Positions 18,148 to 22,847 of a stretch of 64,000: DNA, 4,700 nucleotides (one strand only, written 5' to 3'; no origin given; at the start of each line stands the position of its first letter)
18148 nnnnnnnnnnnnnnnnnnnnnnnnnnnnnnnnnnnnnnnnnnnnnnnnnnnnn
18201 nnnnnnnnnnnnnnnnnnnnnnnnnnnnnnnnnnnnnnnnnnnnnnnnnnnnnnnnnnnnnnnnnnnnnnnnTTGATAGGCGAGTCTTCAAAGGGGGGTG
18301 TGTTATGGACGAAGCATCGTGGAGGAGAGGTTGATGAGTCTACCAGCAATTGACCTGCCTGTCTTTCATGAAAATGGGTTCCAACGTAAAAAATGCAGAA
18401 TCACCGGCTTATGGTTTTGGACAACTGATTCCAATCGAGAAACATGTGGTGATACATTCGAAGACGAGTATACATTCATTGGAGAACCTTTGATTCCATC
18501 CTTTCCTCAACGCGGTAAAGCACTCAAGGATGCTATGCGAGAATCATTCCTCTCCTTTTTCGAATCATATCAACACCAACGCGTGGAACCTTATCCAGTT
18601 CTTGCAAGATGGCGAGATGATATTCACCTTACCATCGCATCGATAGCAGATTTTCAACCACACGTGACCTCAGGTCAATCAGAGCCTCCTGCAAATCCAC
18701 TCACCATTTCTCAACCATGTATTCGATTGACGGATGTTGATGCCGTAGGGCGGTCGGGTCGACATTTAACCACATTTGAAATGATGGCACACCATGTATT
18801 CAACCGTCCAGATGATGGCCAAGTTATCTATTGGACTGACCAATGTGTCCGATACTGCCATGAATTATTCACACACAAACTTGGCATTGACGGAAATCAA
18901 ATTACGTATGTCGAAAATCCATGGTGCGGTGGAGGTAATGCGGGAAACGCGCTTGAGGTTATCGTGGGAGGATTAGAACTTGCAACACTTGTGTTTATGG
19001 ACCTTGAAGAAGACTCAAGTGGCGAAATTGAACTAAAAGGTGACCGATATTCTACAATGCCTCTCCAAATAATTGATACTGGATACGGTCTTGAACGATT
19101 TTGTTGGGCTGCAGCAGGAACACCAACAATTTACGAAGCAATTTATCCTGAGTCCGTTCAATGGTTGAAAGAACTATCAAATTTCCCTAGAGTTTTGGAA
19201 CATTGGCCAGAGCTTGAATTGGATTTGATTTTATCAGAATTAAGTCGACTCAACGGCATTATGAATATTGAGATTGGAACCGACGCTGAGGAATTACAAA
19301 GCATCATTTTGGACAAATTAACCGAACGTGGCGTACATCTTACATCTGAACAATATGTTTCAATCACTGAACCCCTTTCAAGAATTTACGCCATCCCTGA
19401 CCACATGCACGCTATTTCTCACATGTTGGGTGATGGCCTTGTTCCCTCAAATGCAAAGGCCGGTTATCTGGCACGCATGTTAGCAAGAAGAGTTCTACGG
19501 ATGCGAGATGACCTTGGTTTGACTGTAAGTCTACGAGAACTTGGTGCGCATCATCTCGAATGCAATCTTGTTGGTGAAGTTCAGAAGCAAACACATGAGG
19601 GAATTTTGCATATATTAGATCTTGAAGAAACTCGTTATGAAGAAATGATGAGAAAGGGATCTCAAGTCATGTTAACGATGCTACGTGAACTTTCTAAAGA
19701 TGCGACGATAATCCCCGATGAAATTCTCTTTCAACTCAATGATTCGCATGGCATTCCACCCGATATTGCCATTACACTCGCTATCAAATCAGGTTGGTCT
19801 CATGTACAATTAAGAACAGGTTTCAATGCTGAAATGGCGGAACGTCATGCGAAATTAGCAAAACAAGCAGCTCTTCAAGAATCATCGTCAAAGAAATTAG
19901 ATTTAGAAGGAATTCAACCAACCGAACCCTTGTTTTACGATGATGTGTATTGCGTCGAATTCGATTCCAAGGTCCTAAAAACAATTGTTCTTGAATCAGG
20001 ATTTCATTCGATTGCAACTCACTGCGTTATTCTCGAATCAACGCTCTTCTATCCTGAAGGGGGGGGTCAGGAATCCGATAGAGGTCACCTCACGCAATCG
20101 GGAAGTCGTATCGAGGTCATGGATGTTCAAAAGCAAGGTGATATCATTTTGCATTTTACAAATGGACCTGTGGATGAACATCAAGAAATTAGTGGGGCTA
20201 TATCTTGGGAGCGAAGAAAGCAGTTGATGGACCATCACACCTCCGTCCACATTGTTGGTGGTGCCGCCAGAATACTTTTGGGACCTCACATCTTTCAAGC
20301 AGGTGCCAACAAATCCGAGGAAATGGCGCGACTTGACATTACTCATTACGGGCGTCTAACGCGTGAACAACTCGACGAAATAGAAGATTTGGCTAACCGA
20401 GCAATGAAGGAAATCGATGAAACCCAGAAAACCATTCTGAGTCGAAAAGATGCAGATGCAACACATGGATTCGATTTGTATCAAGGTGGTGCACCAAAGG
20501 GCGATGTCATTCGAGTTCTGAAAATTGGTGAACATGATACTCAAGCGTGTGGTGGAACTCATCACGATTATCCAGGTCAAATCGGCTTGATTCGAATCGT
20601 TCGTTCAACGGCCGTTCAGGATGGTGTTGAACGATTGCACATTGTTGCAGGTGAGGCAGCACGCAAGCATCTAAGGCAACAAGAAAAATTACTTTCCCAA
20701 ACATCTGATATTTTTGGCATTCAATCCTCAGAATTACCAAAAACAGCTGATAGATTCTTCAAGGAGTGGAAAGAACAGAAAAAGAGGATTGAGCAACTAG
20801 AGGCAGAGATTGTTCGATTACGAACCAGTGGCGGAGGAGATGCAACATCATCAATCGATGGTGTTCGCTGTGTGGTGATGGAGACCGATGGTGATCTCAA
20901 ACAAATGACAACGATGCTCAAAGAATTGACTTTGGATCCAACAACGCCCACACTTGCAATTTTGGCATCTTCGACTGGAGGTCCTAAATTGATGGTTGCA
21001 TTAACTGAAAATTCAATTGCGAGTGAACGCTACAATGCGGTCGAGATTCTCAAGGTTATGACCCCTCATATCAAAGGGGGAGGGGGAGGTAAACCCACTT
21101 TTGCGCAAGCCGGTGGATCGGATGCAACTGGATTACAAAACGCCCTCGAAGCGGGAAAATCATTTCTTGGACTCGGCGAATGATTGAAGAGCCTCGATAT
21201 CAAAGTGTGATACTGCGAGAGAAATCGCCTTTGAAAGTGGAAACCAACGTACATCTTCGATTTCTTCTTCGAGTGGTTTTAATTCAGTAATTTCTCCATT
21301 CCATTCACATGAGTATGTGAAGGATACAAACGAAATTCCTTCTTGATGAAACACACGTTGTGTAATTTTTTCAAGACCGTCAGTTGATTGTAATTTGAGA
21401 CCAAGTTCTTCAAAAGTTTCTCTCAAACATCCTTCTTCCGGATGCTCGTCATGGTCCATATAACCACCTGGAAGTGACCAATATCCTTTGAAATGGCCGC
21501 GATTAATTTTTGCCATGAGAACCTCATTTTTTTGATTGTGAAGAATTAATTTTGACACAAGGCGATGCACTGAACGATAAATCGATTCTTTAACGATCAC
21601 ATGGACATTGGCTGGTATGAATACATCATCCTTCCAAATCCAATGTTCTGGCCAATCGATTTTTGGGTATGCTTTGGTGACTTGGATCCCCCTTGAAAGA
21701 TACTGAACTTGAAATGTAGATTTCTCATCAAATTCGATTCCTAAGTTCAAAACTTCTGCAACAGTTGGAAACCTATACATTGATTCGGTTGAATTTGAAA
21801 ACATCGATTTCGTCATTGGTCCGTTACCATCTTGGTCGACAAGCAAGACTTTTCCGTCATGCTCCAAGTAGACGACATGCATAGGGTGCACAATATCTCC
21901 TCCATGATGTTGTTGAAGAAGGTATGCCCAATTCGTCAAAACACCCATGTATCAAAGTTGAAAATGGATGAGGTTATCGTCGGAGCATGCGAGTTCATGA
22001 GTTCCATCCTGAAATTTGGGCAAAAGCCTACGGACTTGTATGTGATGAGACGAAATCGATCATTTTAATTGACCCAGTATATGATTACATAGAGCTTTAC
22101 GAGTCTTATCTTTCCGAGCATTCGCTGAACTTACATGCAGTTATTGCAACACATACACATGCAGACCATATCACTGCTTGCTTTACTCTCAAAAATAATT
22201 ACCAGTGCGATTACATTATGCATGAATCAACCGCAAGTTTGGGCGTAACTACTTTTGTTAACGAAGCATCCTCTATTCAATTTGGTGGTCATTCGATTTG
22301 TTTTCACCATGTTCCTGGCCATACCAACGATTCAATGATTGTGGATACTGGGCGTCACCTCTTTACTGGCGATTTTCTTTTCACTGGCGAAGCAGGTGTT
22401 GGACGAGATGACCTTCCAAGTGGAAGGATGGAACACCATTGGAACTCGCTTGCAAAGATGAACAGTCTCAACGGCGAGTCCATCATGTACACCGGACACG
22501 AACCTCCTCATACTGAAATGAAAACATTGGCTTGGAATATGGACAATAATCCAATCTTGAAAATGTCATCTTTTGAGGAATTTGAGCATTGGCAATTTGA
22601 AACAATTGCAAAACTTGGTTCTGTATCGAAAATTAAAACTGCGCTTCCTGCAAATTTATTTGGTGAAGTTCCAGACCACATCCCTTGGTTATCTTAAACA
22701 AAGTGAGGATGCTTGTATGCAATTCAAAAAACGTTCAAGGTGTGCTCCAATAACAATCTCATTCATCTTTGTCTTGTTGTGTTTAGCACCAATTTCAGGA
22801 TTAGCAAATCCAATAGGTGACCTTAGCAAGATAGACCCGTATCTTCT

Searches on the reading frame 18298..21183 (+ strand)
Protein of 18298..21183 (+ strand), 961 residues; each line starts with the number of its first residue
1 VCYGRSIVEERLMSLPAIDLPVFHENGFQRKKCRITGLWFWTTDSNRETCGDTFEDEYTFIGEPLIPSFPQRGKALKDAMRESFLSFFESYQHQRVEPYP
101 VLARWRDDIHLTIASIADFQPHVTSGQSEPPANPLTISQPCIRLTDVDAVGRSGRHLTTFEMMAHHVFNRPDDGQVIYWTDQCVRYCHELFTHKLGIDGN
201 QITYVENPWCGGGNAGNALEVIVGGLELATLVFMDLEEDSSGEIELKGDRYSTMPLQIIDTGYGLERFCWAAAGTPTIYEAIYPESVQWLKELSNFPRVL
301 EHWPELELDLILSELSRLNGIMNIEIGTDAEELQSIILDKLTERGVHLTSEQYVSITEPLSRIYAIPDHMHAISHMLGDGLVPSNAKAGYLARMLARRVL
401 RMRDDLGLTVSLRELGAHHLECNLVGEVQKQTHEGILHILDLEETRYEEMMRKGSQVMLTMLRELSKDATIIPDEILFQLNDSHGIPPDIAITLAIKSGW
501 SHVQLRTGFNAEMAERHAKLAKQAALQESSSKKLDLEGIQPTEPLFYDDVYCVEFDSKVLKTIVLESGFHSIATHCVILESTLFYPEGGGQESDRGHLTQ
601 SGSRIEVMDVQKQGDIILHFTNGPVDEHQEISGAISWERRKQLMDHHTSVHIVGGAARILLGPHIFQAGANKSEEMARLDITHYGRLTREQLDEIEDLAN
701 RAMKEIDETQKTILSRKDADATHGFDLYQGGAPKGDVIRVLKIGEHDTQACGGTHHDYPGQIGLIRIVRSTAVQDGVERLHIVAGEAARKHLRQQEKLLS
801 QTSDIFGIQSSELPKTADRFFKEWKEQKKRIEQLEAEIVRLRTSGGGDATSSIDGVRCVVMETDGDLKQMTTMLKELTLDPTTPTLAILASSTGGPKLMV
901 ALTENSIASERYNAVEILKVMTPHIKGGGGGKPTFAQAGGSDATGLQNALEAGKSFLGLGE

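Call 92: search_protein_families(library=pfam, proteins=[window:18298-21183:+], max_evalue=0.00001)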
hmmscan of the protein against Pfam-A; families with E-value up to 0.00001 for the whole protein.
window:18298-21183:+ (961 aa): 3 families
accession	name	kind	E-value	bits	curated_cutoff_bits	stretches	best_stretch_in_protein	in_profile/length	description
PF01411.24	tRNA-synt_2c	-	4.9e-107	359.2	30.3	1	80-632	2-545/552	tRNA synthetases class II (A)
PF07973.19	tRNA_SAD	-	7.1e-10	39.1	24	1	738-780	1-43/44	Threonyl and Alanyl tRNA synthetase second additional domain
PF02272.25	DHHA1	-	1.2e-07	32.6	25.9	1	863-956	11-99/102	DHHA1 domain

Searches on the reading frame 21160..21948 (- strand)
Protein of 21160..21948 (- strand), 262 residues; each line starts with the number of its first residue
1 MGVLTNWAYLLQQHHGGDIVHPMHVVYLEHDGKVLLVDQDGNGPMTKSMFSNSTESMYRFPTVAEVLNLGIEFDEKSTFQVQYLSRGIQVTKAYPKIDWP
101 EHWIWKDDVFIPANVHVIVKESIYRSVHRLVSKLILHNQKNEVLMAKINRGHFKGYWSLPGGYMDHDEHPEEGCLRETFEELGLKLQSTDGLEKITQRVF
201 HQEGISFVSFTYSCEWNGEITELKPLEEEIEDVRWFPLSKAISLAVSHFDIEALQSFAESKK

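Call 92: search_protein_families(library=pfam, proteins=[window:21160-21948:-], max_evalue=0.00001)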
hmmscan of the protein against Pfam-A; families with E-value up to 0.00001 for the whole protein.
window:21160-21948:- (262 aa): 1 family
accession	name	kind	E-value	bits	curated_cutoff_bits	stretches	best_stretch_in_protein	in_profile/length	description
PF00293.34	NUDIX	-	6.1e-21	75.3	21.1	1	134-243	8-120/134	NUDIX domain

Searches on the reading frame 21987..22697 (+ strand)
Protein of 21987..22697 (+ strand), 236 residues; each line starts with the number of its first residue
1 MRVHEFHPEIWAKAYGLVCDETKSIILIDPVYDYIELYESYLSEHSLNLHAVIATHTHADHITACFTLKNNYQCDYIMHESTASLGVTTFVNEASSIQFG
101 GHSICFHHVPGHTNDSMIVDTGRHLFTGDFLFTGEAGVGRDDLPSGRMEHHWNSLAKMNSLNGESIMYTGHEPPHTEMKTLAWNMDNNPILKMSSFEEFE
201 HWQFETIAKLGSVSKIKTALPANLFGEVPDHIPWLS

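Call 92: search_protein_families(library=pfam, proteins=[window:21987-22697:+], max_evalue=0.00001)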
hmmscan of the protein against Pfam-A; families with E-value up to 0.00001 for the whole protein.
window:21987-22697:+ (236 aa): 1 family
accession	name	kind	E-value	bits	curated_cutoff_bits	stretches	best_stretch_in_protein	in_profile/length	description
PF00753.33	Lactamase_B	-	6.2e-14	52.8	22.7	1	17-171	10-196/196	Metallo-beta-lactamase superfamily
